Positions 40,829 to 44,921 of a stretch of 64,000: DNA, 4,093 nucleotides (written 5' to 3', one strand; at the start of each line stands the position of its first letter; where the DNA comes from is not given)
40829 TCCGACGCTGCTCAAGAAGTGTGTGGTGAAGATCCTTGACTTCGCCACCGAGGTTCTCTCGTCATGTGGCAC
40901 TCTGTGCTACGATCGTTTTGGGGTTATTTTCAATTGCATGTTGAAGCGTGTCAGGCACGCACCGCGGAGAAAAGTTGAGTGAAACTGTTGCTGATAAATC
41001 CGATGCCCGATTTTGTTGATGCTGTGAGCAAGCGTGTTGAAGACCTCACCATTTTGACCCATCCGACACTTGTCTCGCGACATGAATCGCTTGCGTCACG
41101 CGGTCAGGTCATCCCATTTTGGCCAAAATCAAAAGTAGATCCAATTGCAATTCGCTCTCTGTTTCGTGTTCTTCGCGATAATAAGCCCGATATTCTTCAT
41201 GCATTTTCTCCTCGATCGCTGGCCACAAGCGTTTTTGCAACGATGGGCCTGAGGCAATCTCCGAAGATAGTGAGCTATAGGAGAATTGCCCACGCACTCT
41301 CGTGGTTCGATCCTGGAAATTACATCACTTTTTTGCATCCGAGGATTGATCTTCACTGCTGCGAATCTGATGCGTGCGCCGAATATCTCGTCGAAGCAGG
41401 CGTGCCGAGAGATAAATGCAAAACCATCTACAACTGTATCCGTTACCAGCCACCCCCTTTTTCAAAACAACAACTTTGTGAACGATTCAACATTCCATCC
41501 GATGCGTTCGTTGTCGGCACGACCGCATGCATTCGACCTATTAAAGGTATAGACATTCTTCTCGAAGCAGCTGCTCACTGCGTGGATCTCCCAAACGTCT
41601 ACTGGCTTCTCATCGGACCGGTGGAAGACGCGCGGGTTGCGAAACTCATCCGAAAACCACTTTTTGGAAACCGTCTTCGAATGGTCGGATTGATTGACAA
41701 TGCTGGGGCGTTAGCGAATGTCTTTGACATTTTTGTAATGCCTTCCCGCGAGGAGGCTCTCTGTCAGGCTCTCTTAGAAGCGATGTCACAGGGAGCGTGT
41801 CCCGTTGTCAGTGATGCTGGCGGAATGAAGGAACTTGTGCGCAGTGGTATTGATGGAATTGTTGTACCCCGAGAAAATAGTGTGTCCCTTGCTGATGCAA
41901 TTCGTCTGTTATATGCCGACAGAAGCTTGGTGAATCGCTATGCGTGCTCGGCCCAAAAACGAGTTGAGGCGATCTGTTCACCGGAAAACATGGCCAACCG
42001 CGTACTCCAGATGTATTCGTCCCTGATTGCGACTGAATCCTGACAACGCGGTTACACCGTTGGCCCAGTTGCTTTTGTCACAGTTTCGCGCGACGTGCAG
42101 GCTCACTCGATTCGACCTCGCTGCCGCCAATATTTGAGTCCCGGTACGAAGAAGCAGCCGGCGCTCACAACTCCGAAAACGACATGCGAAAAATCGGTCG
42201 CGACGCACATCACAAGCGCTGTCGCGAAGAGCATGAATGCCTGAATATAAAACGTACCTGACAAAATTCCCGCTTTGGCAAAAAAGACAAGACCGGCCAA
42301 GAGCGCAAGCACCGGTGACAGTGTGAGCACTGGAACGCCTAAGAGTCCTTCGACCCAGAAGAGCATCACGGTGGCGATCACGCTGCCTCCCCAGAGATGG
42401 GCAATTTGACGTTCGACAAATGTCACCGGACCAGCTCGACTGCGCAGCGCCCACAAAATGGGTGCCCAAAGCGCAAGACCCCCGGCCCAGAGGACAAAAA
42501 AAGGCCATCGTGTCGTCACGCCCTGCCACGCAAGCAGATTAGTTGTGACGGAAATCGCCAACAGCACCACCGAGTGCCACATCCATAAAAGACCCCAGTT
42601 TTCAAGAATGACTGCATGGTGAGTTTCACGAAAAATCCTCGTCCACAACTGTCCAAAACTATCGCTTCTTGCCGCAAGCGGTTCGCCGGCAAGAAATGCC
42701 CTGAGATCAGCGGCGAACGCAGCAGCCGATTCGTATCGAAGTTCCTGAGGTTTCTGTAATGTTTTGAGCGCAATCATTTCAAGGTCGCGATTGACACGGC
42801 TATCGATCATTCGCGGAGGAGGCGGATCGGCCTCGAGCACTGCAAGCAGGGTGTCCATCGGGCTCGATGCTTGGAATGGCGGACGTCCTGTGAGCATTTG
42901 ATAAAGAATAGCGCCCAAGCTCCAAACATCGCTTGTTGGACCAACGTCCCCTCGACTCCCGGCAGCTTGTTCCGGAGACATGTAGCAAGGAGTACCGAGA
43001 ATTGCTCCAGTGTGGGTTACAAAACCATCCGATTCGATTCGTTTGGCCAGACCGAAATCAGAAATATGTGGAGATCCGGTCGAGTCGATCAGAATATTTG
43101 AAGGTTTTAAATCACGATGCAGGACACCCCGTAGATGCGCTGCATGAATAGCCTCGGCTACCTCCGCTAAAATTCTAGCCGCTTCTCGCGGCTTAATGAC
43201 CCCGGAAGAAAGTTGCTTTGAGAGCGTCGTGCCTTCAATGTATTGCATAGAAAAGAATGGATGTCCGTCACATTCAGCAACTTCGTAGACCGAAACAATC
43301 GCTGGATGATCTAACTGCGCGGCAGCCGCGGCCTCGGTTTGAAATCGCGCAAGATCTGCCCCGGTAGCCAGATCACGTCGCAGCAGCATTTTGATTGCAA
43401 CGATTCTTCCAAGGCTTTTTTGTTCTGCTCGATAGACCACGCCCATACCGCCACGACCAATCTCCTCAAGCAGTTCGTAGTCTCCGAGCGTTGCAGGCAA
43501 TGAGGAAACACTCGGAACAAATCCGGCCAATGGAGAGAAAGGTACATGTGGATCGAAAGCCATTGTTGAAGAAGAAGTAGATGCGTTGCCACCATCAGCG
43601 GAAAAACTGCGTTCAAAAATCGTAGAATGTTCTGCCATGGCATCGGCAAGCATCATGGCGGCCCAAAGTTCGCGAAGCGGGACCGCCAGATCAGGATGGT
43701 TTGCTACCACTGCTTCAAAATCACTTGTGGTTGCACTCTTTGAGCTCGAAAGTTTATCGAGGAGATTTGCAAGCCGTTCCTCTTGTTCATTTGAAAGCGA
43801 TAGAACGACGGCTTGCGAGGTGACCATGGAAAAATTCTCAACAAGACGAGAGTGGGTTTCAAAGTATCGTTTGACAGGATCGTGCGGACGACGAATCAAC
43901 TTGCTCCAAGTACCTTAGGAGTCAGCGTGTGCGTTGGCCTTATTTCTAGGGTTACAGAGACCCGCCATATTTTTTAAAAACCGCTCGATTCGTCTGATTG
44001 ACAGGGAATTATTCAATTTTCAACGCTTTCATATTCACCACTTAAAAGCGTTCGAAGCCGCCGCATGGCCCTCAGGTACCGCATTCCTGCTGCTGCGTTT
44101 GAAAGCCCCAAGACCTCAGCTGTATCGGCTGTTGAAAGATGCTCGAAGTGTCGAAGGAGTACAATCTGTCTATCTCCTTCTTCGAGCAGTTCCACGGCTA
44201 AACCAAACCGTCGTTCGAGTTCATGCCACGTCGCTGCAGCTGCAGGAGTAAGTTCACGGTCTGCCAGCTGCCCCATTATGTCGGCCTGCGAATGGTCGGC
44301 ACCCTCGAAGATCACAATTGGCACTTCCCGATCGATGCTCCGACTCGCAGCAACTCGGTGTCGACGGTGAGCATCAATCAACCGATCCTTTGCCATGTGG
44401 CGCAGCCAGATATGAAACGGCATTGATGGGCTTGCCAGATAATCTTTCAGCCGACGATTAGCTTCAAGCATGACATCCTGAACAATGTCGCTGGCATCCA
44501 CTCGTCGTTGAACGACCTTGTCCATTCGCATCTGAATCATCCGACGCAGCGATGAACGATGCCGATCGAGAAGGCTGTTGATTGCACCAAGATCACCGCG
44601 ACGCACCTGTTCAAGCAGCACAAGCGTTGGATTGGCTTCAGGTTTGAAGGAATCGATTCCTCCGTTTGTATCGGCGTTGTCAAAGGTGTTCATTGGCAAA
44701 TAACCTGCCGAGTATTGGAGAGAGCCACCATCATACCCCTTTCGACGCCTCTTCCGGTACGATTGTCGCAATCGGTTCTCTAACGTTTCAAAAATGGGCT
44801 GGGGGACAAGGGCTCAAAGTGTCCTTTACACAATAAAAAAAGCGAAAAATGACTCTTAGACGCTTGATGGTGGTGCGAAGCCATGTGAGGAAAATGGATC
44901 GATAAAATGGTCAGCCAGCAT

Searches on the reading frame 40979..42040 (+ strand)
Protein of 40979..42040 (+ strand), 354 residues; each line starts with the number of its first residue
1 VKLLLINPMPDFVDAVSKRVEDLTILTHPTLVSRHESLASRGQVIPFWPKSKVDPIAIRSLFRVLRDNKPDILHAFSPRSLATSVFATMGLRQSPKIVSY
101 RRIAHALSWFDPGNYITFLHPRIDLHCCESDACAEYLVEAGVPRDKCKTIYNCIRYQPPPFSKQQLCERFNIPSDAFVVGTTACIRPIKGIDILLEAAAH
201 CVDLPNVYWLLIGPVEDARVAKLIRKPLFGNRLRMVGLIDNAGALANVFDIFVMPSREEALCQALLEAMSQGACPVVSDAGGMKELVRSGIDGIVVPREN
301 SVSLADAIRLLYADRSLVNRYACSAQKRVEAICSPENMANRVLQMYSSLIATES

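Call 43: search_protein_families(library=pfam, proteins=[window:40979-42040:+], max_evalue=0.001)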
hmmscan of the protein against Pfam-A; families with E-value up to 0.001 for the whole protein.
window:40979-42040:+ (354 aa): 5 families
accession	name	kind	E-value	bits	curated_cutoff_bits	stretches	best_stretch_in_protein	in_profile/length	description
PF00534.26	Glycos_transf_1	-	2.2e-23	83.1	26.4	1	168-327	7-171/172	Glycosyl transferases group 1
PF13692.12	Glyco_trans_1_4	-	4e-22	79.5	27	1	180-314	5-142/142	Glycosyl transferases group 1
PF13439.12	Glyco_transf_4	-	2.2e-12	47.8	28.5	1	38-154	41-166/170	Glycosyltransferase Family 4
PF13579.12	Glyco_trans_4_4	-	9e-09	36.3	29.7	1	22-152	20-157/158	Glycosyl transferase 4-like domain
PF13477.12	Glyco_trans_4_2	-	3.8e-05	24.3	23.4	1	12-85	16-90/139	Glycosyl transferase 4-like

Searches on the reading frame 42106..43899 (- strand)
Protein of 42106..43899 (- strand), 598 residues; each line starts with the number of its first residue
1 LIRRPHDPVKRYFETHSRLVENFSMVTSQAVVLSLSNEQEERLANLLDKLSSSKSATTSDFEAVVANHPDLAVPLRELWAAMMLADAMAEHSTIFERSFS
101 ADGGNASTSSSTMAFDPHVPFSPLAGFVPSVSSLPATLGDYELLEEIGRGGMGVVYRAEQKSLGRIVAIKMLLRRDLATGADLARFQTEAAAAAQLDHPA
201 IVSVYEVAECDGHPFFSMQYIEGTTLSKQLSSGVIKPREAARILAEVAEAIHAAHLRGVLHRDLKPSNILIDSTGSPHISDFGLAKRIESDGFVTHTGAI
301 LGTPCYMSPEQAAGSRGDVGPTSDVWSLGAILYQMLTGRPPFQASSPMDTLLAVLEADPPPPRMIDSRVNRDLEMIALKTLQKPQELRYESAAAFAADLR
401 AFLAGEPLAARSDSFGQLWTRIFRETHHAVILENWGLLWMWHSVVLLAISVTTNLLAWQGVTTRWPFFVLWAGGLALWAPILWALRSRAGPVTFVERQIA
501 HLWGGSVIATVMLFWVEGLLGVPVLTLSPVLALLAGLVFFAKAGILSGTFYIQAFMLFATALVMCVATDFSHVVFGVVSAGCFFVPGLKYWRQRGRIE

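Call 43: search_protein_families(library=pfam, proteins=[window:42106-43899:-], max_evalue=0.001)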
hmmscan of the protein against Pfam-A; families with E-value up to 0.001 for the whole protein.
window:42106-43899:- (598 aa): 4 families
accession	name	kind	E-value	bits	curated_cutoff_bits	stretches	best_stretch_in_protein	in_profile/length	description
PF00069.31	Pkinase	-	2.9e-51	174.8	31.7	1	141-351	1-206/263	Protein kinase domain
PF07714.23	PK_Tyr_Ser-Thr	-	6.1e-30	104.8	23.1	1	142-356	2-219/258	Protein tyrosine and serine/threonine kinase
PF01636.29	APH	-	4.2e-06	27.1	23.2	0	240-285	147-197/239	Phosphotransferase enzyme family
PF03109.22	ABC1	-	1.5e-05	24.7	22.9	1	210-290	139-219/244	ABC1 atypical kinase-like domain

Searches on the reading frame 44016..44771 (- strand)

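Call 43: search_protein_families(library=pfam, proteins=[window:44016-44771:-], max_evalue=0.001)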
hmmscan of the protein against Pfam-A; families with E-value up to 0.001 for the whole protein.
window:44016-44771:- (252 aa): 4 families
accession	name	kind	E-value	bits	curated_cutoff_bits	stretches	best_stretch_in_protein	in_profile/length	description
PF08281.18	Sigma70_r4_2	-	3.4e-10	39.9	25.7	1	189-239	4-54/54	Sigma-70, region 4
PF04542.20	Sigma70_r2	-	6.7e-09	35.9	24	1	82-139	16-69/71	Sigma-70 region 2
PF04545.22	Sigma70_r4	-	7e-06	25.9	24.1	1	195-240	4-49/50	Sigma-70, region 4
PF07638.17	Sigma70_ECF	-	1.5e-05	25.4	21.1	1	52-231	7-171/185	ECF sigma factor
